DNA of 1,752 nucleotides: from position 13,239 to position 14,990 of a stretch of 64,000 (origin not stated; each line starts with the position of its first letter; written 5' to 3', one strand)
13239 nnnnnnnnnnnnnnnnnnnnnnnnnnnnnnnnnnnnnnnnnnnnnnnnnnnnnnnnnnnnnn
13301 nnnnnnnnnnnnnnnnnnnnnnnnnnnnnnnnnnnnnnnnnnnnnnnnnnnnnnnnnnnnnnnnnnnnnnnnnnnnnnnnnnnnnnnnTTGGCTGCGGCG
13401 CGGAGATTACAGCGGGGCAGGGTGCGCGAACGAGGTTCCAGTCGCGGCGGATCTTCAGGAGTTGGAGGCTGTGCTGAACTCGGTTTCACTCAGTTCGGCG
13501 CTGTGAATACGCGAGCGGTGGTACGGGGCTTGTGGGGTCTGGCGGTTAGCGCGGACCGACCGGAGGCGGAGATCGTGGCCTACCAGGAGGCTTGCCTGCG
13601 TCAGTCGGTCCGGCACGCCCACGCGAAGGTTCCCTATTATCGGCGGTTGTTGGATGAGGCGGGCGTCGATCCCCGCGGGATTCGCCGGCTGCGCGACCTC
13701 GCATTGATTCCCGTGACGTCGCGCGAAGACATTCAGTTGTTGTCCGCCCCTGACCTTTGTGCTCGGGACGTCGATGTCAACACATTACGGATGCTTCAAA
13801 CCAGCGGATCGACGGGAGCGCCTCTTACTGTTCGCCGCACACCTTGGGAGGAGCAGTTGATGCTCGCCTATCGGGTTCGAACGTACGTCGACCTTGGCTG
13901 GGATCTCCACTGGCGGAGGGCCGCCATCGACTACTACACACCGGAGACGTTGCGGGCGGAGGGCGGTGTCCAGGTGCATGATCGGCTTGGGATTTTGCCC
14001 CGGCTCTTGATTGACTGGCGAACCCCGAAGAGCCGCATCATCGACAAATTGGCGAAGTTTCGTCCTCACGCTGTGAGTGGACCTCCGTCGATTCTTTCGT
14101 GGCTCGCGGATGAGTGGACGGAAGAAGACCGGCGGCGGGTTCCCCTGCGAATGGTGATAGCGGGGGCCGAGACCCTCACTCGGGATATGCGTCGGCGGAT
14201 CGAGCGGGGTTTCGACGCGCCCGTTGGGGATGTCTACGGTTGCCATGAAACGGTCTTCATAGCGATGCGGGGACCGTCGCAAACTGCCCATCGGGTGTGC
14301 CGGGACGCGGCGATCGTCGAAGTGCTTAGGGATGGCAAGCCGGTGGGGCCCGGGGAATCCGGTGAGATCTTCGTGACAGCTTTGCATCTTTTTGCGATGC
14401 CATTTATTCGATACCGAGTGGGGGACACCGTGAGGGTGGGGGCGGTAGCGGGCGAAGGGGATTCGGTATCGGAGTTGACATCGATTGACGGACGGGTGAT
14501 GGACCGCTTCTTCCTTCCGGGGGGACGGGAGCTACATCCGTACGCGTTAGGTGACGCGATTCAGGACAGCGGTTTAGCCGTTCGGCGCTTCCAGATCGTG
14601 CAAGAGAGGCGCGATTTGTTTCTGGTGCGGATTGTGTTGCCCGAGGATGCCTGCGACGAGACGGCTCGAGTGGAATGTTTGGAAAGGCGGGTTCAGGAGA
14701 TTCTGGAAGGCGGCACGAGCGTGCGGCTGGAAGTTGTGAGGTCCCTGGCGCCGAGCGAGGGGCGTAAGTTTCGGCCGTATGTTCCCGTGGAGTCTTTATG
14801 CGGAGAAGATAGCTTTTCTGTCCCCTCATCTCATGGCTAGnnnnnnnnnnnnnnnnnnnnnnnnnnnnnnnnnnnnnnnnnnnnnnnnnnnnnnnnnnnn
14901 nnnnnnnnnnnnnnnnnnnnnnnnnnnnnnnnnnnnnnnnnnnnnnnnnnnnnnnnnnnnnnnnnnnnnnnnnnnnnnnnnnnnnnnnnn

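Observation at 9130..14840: Candidate amino-sugar conjugate (mycothiol/bacillithiol-like) biosynthetic cluster: MshA-like GT4, HAD phosphatase, PaaK-like ligase and a divergent MshB-like deacetylase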

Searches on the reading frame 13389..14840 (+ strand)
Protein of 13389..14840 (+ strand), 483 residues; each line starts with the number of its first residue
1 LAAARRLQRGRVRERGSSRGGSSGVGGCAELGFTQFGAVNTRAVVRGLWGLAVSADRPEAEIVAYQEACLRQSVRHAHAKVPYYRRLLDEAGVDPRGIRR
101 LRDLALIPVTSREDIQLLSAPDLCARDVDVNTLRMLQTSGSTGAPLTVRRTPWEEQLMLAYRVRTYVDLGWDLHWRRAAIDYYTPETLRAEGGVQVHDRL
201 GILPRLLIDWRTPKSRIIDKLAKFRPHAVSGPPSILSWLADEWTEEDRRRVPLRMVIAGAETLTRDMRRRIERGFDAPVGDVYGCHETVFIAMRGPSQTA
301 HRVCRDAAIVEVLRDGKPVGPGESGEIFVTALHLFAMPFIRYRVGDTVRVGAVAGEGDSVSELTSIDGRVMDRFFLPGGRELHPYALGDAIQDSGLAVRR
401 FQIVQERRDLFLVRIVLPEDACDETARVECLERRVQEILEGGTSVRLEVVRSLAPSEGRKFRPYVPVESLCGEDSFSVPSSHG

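Call 3: search_protein_families(library=pfam, proteins=[window:13389-14840:+], max_evalue=0.01)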
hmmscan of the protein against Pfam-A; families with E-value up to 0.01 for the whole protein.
window:13389-14840:+ (483 aa): 1 family
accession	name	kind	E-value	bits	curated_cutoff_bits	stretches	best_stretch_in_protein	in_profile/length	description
PF00501.34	AMP-binding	-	4.6e-10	39.3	29.9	1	214-331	245-376/384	AMP-binding enzyme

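Call 4: search_protein_families(library=ncbifam, proteins=[window:13389-14840:+], max_evalue=0.01)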
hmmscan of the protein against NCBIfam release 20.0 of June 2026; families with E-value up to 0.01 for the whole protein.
window:13389-14840:+ (483 aa): 13 families
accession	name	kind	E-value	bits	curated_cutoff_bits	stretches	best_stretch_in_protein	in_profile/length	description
NF045666.1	DVU1553_fam_AMP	equivalog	6.5e-31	107.6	300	2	205-352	163-312/331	DVU_1553 family AMP-dependent CoA ligase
NF041878.1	paak_haloarch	equivalog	1.1e-30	106.6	700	1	60-439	11-393/427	phenylacetate--CoA ligase PaaK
TIGR02155.1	PA_CoA_ligase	equivalog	1.7e-28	99.3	646.3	1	59-426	5-371/422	phenylacetate--CoA ligase PaaK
NF053551.1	FlxY_rubin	equivalog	3.3e-23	82.1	520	2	59-151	6-96/424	flexirubin biosynthesis putative acyl-CoA ligase FlxY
NF041217.1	BagE_FevW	exception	5.3e-08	32.2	800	1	252-349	193-290/424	bagremycin/ferroverdin synthetase BagE/FevW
TIGR02304.1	aden_form_hyp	equivalog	1.1e-06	27.9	251.9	1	217-414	179-374/430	F390 synthetase-related protein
TIGR03335.1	F390_ftsA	equivalog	6.1e-06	25.2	458.7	1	61-332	13-286/445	coenzyme F390 synthetase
TIGR01733.1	AA-adenyl-dom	subfamily_domain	8.7e-06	24.8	317.4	1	227-331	214-326/409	amino acid adenylation domain-containing protein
NF009071.0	PRK12406.1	subfamily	0.00034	19.2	701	0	253-331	274-358/510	acyl-CoA synthetase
NF004511.1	PRK05852.1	equivalog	0.00052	18.8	650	1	239-330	260-360/505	FadD7 family fatty acid--CoA ligase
NF004837.0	PRK06187.1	subfamily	0.00095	17.5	476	1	208-293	243-328/531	long-chain-fatty-acid--CoA ligase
NF004282.0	PRK05691.1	subfamily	0.0016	14.4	4090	1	233-309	2431-2505/4334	non-ribosomal peptide synthase/polyketide synthase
NF005859.1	PRK07788.1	exception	0.0024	16.4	875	1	211-346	290-429/560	long-chain-fatty-acid--CoA ligase FadD2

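Call 20: search_solved_structures(query=window:13503-14840:+, max_evalue=0.001, show_alignments=1)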
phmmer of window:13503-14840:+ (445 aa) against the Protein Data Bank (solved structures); distinct sequences matched with E-value up to 0.001: 8.
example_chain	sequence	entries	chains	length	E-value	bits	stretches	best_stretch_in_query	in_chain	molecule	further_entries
2y27_A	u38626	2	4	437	6.1e-23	84.3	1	22-389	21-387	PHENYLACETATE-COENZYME A LIGASE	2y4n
4r1l_A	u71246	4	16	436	2.4e-20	75.8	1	32-422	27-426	Phenylacetate-coenzyme A ligase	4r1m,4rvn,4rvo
2y4o_A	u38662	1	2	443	2.5e-19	72.4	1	23-383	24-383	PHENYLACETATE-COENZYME A LIGASE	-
9s3l_A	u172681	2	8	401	3.3e-09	39.1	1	60-309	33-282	Phenylacetate-CoA ligase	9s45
6hdw_A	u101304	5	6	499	1.7e-08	36.7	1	32-418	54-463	2-hydroxyisobutyryl-CoA synthetase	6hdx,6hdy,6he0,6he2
6wuq_A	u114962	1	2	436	7.4e-07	31.3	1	206-313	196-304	AjiA1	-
6siw_A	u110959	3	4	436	1.1e-06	30.8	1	212-313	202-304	PaaK-like ligase (AMP-dependent synthetase and ligase) | AMP-dependent synthetase and ligase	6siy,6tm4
6siw_B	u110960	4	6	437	1.1e-06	30.8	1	212-313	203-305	PaaK-like ligase (AMP-dependent synthetase and ligase) | AMP-dependent synthetase and ligase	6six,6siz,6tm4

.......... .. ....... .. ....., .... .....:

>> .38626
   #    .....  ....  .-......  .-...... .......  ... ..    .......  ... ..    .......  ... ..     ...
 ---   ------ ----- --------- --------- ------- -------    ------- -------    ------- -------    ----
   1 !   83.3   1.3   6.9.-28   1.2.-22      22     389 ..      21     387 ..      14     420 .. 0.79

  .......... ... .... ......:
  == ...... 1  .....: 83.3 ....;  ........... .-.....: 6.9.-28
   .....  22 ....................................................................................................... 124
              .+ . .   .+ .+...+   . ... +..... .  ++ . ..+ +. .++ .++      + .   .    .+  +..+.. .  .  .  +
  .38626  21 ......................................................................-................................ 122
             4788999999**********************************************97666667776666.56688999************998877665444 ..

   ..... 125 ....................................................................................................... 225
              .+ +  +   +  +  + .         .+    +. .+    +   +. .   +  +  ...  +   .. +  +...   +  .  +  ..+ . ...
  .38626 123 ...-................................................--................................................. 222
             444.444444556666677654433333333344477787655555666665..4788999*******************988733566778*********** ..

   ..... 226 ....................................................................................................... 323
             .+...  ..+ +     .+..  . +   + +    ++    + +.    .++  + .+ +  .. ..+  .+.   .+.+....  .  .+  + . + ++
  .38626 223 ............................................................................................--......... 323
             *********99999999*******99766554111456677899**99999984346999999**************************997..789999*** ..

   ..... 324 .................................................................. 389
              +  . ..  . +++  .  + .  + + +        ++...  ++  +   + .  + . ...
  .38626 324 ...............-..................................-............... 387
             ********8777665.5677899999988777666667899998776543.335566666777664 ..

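Call 31: find_related_loci(query=A1, collection=genome_contigs, flank=10000)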
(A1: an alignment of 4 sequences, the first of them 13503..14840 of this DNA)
Query A1 (445 aa) in genome_contigs; peptide patterns used: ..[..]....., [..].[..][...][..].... (x = any residue, [..] = any of these).
108 stretches matched a pattern; 65 encode a relative of the query (tblastn E <= 1e-3); 65 distinct loci.
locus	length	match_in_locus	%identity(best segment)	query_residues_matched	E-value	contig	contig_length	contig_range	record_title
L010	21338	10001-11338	76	1-445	0e+0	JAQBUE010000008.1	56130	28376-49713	MAG: Acidobacteria bacterium isolate casp150-mb.136 NODE_1420_length_56130_cov_0.124485, whole genome shotgun sequence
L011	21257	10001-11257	53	8-432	2e-131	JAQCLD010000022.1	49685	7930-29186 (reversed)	MAG: Acidobacteria bacterium isolate casp40-mb.95 NODE_1607_length_49685_cov_0.099363, whole genome shotgun sequence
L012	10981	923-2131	52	24-429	2e-126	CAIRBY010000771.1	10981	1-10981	MAG: uncultured Acidobacteriia bacterium isolate Umea3_bin-0293 genome assembly, contig: bin-0293:0771/1052, whole genom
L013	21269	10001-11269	45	12-430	2e-95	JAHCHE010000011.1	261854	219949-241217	MAG: Bryobacteraceae bacterium isolate TGS_ACI2 ACI2_11, whole genome shotgun sequence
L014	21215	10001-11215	40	23-426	9e-79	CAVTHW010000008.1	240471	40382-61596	MAG: Bryobacterales bacterium isolate MFD05942.bin.1.91 genome assembly, contig: contig_268, whole genome shotgun sequen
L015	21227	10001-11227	39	27-437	2e-77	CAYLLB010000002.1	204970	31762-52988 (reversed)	MAG TPA_asm: uncultured Solibacteraceae bacterium isolate SRP167436_co1_335 genome assembly, contig: NODE_18_length_2049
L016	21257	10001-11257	36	7-429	4e-76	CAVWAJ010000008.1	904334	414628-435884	MAG: Terriglobia bacterium isolate MFD03726.bin.1.222 genome assembly, contig: contig_28336, whole genome shotgun sequen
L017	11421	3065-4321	38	2-426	3e-75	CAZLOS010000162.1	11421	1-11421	MAG TPA_asm: uncultured Solibacteraceae bacterium isolate SRP216815_co1_19 genome assembly, contig: NODE_7542_length_114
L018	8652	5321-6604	37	2-424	5e-74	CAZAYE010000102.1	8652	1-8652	MAG TPA_asm: uncultured Enterobacteriaceae bacterium isolate binchicken_co21_381 genome assembly, contig: NODE_7640_leng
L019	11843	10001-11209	36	23-426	4e-72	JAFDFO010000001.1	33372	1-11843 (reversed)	MAG: Deltaproteobacteria bacterium isolate Meg22_02_Bin_40 Meg22_02_Bin_40_scaffold_499, whole genome shotgun sequence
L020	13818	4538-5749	39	23-424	8e-72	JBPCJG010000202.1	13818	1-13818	MAG: Longimicrobiaceae bacterium isolate TH_ant_mag_20 S1Ck127_6824919_flag_0_multi_78.8861_len_13818, whole genome shot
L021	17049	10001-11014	40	27-378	6e-71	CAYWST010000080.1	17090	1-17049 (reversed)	MAG TPA_asm: uncultured Solibacteraceae bacterium isolate binchicken_co58_54 genome assembly, contig: NODE_2660_length_1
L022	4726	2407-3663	36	7-426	4e-70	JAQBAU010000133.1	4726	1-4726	MAG: Desulfobacterales bacterium isolate MAG_328_bin-12 328_bin-12_ctg-133, whole genome shotgun sequence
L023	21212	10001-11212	39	23-426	4e-70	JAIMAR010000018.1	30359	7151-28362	MAG: Bryobacteraceae bacterium isolate HOT.MAX.089 Contig18, whole genome shotgun sequence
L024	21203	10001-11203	36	23-424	7e-70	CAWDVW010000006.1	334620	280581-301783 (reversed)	MAG: Candidatus Dadabacteria bacterium isolate MFD05684.bin.1.387 genome assembly, contig: contig_58129, whole genome sh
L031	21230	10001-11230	38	10-424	4e-65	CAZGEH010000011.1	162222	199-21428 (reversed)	MAG TPA_asm: uncultured Acidobacteriota bacterium isolate binchicken_co274_138 genome assembly, contig: NODE_158_length_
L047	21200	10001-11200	41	22-426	1e-77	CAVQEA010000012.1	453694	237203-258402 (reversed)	MAG: uncultured delta proteobacterium isolate MFD02242.bin.3.158 genome assembly, contig: contig_32904, whole genome sho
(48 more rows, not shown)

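Call 50: search_protein_families(library=pfam, proteins=[L031:7255-8643:+, L013:1947-2999:-, L047:11260-12114:+, L018:6633-8168:+, L015:8492-9955:-, L031:8640-9974:+, L012:31-810:+, L012:2158-3579:+], max_evalue=0.001)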
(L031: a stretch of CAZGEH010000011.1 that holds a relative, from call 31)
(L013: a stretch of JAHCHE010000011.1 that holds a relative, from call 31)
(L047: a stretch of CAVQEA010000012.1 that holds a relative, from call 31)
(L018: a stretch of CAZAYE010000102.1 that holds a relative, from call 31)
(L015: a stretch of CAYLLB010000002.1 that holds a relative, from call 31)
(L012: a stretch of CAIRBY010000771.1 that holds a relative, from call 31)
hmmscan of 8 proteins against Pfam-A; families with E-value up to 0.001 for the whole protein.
L031:7255-8643:+ (462 aa): 2 families
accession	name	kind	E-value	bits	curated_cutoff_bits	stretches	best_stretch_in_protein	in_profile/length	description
PF08245.18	Mur_ligase_M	-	2.7e-30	106.3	24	1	62-249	1-200/200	Mur ligase middle domain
PF02875.26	Mur_ligase_C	-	8.5e-13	49.7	28.4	1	272-395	2-126/127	Mur ligase, glutamate ligase domain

L013:1947-2999:- (350 aa): 9 families
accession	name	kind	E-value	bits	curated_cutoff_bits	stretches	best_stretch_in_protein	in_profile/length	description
PF16363.11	GDP_Man_Dehyd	-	2.7e-50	172.1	27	1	22-326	1-332/332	GDP-mannose 4,6 dehydratase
PF01370.27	Epimerase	-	2.9e-47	161.6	20.9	1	21-249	1-228/240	NAD dependent epimerase/dehydratase family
PF02719.21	Polysacc_synt_2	-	2.9e-14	53.4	20.2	1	21-145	1-132/293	Polysaccharide biosynthesis protein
PF07993.18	NAD_binding_4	-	5.5e-13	49.1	20.1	1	23-197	1-209/258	Male sterility protein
PF04321.23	RmlD_sub_bind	-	5e-12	45.9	27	1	20-288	2-241/287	RmlD substrate binding domain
PF01073.25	3Beta_HSD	-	2.2e-11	43.7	22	1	23-276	2-264/280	3-beta hydroxysteroid dehydrogenase/isomerase family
PF13460.12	NAD_binding_10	-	2.5e-07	31.2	27.2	1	25-148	1-105/184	NAD(P)H-binding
PF05368.20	NmrA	-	3.2e-07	30.7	27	1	19-86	3-69/298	NmrA-like family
PF08659.16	KR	-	4e-05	24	22.6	1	21-147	3-143/180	KR domain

L047:11260-12114:+ (284 aa): 6 families
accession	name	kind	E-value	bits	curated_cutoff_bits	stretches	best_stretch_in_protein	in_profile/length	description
PF08241.18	Methyltransf_11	-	3.2e-15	57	21.2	1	69-160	6-95/95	Methyltransferase domain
PF13649.12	Methyltransf_25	-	8.7e-13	49.2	27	1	78-156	16-97/97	Methyltransferase domain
PF13489.12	Methyltransf_23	-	1.1e-06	28.9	27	1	120-207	79-162/164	Methyltransferase domain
PF08242.18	Methyltransf_12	-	1.3e-06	29.5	30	1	82-158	21-98/98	Methyltransferase domain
PF13847.12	Methyltransf_31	-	1.8e-06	28.1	27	1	84-169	31-118/145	Methyltransferase domain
PF05401.17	NodS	-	3e-05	24.4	24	1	28-160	18-144/201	Nodulation protein S (NodS)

L018:6633-8168:+ (511 aa): 1 family
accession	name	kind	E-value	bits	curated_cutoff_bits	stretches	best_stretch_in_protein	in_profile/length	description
PF18604.6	PreAtp-grasp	-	3.3e-10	40.8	27.5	1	87-184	1-93/94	Pre ATP-grasp domain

L015:8492-9955:- (487 aa): 0 families

L031:8640-9974:+ (444 aa): 0 families

L012:31-810:+ (259 aa): 3 families
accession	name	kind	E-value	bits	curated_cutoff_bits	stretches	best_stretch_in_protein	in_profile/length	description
PF00884.28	Sulfatase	-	1.1e-18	68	25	1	5-96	202-301/301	Sulfatase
PF16347.10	SGSH_C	-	1.8e-17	64.3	29.3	1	50-147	7-110/154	N-sulphoglucosamine sulphohydrolase, C-terminal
PF01663.27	Phosphodiest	-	7.5e-06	26.2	23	1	8-45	183-220/342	Type I phosphodiesterase / nucleotide pyrophosphatase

L012:2158-3579:+ (473 aa): 9 families
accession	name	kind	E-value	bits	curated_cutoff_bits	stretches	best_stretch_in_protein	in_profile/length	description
PF08241.18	Methyltransf_11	-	3.6e-11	44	21.2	1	280-354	22-95/95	Methyltransferase domain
PF00583.31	Acetyltransf_1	-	2.9e-09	37.7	20.7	1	121-185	53-115/116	Acetyltransferase (GNAT) family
PF13649.12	Methyltransf_25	-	1.6e-07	32.3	27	1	280-350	25-97/97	Methyltransferase domain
PF08445.16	FR47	-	0.0002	21.7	22.1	1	128-185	20-76/86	FR47-like protein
PF13847.12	Methyltransf_31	-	0.0003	20.9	27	1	280-355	32-110/145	Methyltransferase domain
PF08242.18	Methyltransf_12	-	0.00036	21.6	30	1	281-352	25-98/98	Methyltransferase domain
PF13489.12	Methyltransf_23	-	0.00044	20.5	27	1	316-402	81-163/164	Methyltransferase domain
PF13508.13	Acetyltransf_7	-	0.00073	20.3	27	0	122-180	28-76/84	Acetyltransferase (GNAT) domain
PF13302.13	Acetyltransf_3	-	0.00094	20.3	25.4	0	135-187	85-138/138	Acetyltransferase (GNAT) domain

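Call 55: find_related_loci(query=A2, collection=metagenome_contigs, flank=10000)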
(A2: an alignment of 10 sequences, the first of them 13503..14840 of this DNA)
Query A2 (445 aa) in metagenome_contigs; peptide patterns used: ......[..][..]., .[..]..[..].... (x = any residue, [..] = any of these).
292 stretches matched a pattern; 266 encode a relative of the query (tblastn E <= 1e-3); the best 80 are kept; 80 distinct loci.
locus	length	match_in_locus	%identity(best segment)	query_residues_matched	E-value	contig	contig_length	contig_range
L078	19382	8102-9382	58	1-430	1e-161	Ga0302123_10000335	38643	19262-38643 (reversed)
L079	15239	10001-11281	58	1-430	1e-161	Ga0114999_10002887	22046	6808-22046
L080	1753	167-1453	56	1-432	5e-171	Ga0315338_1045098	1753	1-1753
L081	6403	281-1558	50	1-432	9e-129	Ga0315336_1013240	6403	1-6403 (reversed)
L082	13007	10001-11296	51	1-432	7e-128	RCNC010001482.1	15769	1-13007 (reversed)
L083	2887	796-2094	49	6-433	4e-133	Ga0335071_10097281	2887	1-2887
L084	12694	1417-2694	52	1-432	3e-125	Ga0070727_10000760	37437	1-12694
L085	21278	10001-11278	52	1-432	4e-125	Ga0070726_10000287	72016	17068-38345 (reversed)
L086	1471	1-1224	50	26-436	8e-136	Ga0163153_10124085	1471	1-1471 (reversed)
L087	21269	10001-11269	50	7-432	1e-122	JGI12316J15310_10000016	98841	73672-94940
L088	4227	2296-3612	45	5-443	4e-110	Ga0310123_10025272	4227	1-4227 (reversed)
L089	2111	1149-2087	51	1-313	4e-99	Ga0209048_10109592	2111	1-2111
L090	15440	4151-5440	51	1-432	1e-134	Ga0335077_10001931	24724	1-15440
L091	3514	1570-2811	43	10-431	7e-85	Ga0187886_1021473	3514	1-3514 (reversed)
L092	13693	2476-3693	42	7-426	8e-84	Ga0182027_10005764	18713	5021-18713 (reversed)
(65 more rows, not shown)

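Call 62: list_cluster_members(proteins=[P0001, window:13503-14840:+, window:12664-13506:+, window:10597-11385:-, window:9130-10584:-])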
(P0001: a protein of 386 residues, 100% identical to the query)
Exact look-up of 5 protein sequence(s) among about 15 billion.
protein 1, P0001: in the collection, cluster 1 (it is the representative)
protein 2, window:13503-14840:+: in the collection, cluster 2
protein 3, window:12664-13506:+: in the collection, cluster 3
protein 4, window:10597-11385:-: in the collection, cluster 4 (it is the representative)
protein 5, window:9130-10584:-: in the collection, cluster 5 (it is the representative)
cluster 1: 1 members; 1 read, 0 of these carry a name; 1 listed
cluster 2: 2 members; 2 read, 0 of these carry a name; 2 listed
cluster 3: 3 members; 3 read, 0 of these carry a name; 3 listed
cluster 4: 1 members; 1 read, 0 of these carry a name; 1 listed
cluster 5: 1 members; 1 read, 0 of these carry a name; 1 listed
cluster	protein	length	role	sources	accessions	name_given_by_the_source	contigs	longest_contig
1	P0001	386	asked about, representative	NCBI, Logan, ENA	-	-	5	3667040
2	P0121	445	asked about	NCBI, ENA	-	-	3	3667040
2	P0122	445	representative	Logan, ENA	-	-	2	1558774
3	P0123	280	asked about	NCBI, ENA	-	-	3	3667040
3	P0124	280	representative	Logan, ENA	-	-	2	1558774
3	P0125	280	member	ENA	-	-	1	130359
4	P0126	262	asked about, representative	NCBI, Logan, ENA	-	-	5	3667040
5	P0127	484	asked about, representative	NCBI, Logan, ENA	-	-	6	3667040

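Call 71: search_protein_families(library=ncbifam, proteins=[L012:2158-3579:+, L047:11260-12114:+], max_evalue=0.01)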
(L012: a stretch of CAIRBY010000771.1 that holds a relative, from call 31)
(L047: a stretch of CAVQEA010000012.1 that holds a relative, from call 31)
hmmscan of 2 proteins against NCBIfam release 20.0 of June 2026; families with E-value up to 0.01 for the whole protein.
L012:2158-3579:+ (473 aa): 9 families
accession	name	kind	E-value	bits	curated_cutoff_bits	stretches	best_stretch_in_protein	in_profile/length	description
NF045667.1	MTase_DVU1556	equivalog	3.1e-08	33.3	155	1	280-401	49-163/213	DVU_1556 family methyltransferase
NF040503.1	resist_ArsN1a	equivalog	5.7e-07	29.4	170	1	135-191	82-138/159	arsinothricin resistance N-acetyltransferase ArsN1 family A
NF008823.0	PRK11873.1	subfamily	3.6e-05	23.4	263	1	304-398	134-223/272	arsenite methyltransferase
NF041537.1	ArsM_AhpD_UU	exception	0.00028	19.8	510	1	303-399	132-223/345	arsenite methyltransferase/AhpD domain selenoprotein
NF038099.1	AsSugarArsM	exception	0.00031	20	400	1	307-401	125-217/321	arsenosugar biosynthesis arsenite methyltransferase ArsM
TIGR02072.1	BioC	equivalog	0.00079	19.3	184.95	1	280-355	62-133/244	malonyl-ACP O-methyltransferase BioC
NF007610.0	PRK10258.1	equivalog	0.00083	18.8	342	1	282-355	70-139/251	malonyl-ACP O-methyltransferase BioC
NF043040.1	corrin_prot_MT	hypoth_equivalog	0.00084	18.8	180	1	312-403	106-201/216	corrinoid protein-associated methyltransferase CpaM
NF045825.1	FAmtase_mtf2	equivalog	0.0047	16.2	400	1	280-355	86-159/248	fatty-acid O-methyltransferase Mtf2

L047:11260-12114:+ (284 aa): 19 families
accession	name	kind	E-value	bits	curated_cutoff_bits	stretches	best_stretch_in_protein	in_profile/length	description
TIGR02072.1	BioC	equivalog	5.3e-09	36.2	184.95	1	80-161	57-133/244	malonyl-ACP O-methyltransferase BioC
NF045667.1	MTase_DVU1556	equivalog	1.1e-07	31.5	155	1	86-161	50-120/213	DVU_1556 family methyltransferase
NF007610.0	PRK10258.1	equivalog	6.5e-07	28.9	342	1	86-161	69-139/251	malonyl-ACP O-methyltransferase BioC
NF041650.1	nod_mtase_NodS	equivalog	4e-06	26.7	300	1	28-161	13-140/190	nodulation methyltransferase NodS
NF043040.1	corrin_prot_MT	hypoth_equivalog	5.8e-06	25.9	180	1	85-209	67-201/216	corrinoid protein-associated methyltransferase CpaM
NF045823.1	PthPhpthDimycoMt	equivalog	7e-06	25.4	300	1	85-159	94-165/256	phthiotriol/phenolphthiotriol dimycocerosates methyltransferase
NF041537.1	ArsM_AhpD_UU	exception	8.7e-06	24.7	510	1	86-229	106-249/345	arsenite methyltransferase/AhpD domain selenoprotein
TIGR01934.1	MenG_MenH_UbiE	subfamily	0.00016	21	158.35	1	85-160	66-141/223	ubiquinone/menaquinone biosynthesis methyltransferase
NF001244.0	PRK00216.1-5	equivalog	0.00022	20.6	216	1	81-160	73-153/236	bifunctional demethylmenaquinone methyltransferase/2-methoxy-6-polyprenyl-1,4-benzoquinol methylase UbiE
NF001241.0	PRK00216.1-2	equivalog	0.00025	20.8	327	1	79-161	71-148/231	demethylmenaquinone methyltransferase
NF041820.1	daptide_MTase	equivalog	0.00031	20.3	175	1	97-165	81-147/243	daptide-type RiPP biosynthesis methyltransferase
NF045825.1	FAmtase_mtf2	equivalog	0.00034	19.9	400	1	83-161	84-159/248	fatty-acid O-methyltransferase Mtf2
NF047649.1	MTase_UXPK_star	exception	0.00085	18.4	460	1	77-161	98-182/283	methyltransferase/UXPK-star double selenoprotein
NF040539.1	AST_met_ArsM_2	exception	0.0012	18.7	240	1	106-168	112-171/262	putative arsinothricin biosynthesis methyltransferase ArsM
TIGR04345.1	ovoA_Cterm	equivalog_domain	0.0013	18.3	170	1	105-165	117-174/242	putative 4-mercaptohistidine N1-methyltransferase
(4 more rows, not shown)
